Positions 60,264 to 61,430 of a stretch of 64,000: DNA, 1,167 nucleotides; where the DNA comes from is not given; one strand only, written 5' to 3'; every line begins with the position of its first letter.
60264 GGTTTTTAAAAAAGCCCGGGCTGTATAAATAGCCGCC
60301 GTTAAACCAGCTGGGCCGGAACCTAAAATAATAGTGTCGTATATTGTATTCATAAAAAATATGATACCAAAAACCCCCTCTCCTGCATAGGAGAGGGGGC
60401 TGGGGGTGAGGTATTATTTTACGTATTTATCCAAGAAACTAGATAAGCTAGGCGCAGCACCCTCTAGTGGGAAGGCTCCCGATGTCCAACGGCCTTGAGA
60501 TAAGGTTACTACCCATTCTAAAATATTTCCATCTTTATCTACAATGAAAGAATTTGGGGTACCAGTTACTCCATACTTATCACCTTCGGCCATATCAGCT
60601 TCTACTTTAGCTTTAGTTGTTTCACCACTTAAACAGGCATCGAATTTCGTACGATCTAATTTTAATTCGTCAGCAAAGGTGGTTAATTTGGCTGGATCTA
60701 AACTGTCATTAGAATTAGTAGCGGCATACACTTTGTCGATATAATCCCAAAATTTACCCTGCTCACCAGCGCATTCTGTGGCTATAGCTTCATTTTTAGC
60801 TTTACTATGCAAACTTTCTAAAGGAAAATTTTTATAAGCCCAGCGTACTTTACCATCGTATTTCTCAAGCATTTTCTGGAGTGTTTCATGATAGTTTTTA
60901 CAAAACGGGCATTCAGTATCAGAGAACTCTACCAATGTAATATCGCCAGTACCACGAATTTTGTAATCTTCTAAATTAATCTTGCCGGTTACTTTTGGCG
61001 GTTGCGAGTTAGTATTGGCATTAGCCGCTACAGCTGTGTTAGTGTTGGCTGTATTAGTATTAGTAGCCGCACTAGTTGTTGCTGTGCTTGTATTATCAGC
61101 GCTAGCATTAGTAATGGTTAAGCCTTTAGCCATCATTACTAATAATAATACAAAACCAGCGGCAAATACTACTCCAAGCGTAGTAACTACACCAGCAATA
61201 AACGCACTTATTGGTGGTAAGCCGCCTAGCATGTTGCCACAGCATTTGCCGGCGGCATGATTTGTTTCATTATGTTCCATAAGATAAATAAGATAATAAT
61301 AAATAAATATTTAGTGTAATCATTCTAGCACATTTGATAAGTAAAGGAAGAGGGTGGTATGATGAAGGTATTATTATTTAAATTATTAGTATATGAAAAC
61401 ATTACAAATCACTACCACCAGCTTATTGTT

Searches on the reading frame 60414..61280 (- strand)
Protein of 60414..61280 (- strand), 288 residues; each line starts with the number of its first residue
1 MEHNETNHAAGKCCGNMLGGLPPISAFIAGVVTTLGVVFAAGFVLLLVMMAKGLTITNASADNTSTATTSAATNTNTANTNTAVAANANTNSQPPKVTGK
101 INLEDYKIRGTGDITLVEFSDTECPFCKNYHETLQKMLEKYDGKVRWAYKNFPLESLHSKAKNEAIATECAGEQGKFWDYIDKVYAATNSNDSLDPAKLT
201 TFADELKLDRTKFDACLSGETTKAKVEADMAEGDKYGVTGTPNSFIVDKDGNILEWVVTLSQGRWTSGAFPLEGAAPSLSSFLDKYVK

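Call 25: find_encoding_contigs(protein=window:60414-61280:-, flank=10000, max_places=3)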
Protein window:60414-61280:- (288 aa): 3 contigs read that carry it; 2 places shown.
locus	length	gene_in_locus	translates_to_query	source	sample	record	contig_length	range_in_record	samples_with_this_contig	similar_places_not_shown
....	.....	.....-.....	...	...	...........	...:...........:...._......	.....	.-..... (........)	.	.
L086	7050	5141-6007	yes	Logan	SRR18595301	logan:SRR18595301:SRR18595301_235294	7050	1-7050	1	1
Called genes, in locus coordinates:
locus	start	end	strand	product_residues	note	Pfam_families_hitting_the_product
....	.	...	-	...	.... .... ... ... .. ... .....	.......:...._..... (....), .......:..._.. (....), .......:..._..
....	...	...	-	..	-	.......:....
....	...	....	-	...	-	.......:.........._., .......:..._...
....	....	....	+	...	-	-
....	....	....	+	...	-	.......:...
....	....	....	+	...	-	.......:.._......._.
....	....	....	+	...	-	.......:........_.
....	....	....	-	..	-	-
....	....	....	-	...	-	-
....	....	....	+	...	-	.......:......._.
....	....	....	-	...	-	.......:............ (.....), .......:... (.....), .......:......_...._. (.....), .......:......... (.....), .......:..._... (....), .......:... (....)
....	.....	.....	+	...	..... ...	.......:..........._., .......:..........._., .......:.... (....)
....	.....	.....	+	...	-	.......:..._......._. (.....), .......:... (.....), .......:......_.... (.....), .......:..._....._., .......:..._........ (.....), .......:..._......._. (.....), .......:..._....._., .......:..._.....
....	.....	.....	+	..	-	-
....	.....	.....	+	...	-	-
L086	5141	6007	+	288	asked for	PF13098:Thioredoxin_2, PF13462:Thioredoxin_4, PF01323:DSBA (weak)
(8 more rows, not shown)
